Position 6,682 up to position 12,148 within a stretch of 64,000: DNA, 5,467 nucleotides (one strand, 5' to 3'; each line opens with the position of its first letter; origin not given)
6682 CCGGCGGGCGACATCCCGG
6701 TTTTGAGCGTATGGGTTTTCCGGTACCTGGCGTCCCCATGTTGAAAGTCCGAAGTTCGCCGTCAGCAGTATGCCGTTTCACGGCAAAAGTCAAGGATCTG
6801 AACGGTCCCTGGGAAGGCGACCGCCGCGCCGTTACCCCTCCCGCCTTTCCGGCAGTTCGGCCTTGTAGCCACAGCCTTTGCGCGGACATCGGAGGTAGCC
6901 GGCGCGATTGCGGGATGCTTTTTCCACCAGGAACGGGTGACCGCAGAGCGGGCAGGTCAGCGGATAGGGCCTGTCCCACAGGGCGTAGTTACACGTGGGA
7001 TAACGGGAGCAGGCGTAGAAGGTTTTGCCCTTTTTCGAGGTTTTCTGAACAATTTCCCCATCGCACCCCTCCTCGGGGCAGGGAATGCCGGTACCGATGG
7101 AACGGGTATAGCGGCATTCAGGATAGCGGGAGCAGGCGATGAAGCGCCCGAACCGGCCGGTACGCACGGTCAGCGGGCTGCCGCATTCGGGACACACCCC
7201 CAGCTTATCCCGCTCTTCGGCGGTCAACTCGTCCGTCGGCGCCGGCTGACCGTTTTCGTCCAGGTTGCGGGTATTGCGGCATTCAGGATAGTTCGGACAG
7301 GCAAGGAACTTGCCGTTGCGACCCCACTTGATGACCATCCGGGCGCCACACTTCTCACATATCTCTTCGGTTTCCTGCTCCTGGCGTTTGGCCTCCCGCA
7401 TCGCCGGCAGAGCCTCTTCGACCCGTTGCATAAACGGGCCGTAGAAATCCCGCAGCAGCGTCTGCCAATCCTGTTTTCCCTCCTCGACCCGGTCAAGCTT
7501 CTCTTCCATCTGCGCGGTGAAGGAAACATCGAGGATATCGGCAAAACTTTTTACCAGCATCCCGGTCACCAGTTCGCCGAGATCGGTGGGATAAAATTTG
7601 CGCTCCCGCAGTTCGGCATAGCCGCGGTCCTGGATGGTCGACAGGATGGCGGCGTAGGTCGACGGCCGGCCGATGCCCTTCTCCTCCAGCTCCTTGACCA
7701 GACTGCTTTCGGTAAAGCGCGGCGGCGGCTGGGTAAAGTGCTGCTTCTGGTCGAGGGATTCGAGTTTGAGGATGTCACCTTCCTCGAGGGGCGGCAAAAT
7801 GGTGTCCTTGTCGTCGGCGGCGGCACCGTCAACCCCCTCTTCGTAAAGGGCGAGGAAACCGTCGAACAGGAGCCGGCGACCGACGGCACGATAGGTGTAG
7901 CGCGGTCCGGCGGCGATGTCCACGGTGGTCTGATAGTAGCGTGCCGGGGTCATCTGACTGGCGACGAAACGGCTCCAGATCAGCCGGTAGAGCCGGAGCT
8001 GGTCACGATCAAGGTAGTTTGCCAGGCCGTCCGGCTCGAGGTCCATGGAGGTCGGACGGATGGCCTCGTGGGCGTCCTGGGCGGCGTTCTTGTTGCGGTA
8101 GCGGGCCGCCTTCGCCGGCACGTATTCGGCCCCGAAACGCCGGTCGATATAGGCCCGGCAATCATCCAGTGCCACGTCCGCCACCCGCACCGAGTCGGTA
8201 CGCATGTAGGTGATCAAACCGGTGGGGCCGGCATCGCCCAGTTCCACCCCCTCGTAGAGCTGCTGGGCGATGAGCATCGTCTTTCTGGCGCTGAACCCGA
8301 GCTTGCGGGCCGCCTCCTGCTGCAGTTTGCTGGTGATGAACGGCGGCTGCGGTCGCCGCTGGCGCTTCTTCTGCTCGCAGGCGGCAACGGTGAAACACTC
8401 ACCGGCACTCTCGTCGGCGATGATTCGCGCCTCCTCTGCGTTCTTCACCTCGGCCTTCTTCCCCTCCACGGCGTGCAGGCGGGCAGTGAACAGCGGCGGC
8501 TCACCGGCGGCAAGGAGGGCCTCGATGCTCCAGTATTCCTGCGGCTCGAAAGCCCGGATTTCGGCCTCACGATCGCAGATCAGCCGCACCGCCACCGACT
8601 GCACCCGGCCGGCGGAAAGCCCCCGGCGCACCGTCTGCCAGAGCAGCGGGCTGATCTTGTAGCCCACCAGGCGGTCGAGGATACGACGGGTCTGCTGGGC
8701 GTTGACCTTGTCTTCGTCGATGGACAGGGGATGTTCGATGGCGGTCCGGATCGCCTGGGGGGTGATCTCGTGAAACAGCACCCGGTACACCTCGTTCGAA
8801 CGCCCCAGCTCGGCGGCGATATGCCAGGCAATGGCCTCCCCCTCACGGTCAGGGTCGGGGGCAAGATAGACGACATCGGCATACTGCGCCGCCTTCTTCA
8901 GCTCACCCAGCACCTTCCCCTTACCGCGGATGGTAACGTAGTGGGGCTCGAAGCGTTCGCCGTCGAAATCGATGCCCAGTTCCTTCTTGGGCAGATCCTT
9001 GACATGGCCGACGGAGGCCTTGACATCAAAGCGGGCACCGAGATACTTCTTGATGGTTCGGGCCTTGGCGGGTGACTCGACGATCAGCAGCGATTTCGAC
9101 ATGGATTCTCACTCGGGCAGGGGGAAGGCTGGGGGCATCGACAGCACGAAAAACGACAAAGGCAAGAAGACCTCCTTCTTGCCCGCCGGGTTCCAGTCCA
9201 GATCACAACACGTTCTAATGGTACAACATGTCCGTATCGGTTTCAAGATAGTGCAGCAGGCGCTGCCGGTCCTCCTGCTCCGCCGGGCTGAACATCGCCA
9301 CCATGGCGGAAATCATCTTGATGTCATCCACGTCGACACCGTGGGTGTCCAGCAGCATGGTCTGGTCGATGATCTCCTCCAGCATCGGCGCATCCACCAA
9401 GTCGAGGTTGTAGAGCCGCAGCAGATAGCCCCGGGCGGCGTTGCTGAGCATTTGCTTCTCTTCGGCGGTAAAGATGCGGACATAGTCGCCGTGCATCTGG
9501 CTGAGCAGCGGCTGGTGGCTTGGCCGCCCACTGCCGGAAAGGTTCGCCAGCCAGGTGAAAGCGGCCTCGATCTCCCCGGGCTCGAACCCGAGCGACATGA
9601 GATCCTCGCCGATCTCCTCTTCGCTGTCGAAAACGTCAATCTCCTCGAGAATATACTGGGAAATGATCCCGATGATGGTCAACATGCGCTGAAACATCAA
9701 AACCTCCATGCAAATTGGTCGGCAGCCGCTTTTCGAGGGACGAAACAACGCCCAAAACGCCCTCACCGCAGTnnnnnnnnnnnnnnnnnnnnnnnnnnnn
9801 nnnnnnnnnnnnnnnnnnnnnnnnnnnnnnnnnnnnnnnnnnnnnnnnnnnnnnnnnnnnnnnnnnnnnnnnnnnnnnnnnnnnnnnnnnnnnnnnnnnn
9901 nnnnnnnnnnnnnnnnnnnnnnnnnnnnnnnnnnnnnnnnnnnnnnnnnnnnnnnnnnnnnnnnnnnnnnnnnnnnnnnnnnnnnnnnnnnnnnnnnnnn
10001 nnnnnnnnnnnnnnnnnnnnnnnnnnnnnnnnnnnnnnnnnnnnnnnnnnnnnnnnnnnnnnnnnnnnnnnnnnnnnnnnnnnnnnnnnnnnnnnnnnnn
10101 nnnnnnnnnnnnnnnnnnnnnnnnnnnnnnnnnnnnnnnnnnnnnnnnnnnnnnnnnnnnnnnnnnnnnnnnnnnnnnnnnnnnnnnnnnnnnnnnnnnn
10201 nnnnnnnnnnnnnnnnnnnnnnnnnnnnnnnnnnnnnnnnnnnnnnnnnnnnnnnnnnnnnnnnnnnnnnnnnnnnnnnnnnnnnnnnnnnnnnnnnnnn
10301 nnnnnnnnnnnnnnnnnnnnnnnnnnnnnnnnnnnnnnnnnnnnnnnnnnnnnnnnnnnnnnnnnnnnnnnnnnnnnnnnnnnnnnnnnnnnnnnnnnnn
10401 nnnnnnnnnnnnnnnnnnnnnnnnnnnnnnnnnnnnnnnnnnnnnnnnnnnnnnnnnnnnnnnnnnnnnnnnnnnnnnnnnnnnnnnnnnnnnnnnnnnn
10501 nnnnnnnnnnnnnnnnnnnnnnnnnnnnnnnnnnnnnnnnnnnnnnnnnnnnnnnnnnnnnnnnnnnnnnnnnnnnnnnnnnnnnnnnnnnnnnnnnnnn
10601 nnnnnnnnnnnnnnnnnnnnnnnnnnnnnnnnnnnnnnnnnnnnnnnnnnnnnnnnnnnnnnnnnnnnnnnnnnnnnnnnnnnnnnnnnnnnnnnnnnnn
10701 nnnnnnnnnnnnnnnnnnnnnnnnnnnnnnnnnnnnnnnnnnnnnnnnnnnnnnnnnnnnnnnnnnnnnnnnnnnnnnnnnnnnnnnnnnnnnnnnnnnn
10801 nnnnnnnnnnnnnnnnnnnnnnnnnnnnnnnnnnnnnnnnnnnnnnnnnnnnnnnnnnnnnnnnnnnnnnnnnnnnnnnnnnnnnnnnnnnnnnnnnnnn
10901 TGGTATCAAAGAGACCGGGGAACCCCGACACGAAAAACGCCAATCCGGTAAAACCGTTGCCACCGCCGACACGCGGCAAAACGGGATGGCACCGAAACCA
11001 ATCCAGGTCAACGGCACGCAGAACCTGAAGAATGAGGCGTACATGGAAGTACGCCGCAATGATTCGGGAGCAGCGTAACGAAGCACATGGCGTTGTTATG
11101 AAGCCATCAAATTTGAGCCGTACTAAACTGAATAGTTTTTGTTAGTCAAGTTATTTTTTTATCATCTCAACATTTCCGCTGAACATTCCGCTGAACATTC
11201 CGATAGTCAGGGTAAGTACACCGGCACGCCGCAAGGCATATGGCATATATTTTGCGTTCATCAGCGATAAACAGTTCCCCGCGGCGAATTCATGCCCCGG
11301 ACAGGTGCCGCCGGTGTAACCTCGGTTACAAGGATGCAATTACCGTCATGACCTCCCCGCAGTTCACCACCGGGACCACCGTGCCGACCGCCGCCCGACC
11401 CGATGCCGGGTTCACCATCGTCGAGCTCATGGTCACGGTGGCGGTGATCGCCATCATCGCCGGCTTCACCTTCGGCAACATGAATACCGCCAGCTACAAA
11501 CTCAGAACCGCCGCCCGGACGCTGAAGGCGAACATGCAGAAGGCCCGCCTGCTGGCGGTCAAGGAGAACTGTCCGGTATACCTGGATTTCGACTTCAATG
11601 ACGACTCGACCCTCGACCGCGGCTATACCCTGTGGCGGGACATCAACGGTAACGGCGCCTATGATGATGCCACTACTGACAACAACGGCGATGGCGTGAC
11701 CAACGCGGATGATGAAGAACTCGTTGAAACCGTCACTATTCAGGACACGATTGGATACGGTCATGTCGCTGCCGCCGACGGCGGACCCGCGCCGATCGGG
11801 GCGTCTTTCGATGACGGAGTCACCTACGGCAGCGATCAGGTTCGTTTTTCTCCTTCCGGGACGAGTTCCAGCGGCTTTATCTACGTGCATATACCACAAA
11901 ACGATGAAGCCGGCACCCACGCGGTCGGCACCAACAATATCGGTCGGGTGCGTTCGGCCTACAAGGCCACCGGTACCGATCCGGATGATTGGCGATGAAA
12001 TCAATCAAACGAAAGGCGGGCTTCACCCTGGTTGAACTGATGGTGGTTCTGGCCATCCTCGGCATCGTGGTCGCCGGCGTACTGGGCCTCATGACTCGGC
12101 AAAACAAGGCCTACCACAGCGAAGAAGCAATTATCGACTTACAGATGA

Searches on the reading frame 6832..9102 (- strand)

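Call 75: search_protein_families(library=pfam, proteins=[window:6832-9102:-], max_evalue=0.00001)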
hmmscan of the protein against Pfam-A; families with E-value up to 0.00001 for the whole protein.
window:6832-9102:- (756 aa): 3 families
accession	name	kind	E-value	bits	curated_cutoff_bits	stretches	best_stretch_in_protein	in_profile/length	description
PF01131.25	Topoisom_bac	-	2.1e-124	416.1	35.1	1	128-550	2-410/411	DNA topoisomerase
PF01396.24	Zn_ribbon_Top1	-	2.7e-41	139.5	32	3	636-669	3-36/39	Topoisomerase DNA binding C4 zinc finger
PF01751.28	Toprim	-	7.6e-20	71.3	23.1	1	5-113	2-96/96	Toprim domain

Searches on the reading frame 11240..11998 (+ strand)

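Call 75: search_protein_families(library=pfam, proteins=[window:11240-11998:+], max_evalue=0.00001)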
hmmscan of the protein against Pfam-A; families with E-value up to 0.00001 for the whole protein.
window:11240-11998:+ (252 aa): 2 families
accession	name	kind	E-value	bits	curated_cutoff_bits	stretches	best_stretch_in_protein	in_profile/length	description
PF12019.13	GspH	-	6.8e-08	33.4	21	1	91-224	1-97/108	Type II transport protein GspH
PF07963.17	N_methyl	-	2e-06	27.6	21.2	1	55-76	4-25/27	Prokaryotic N-terminal methylation motif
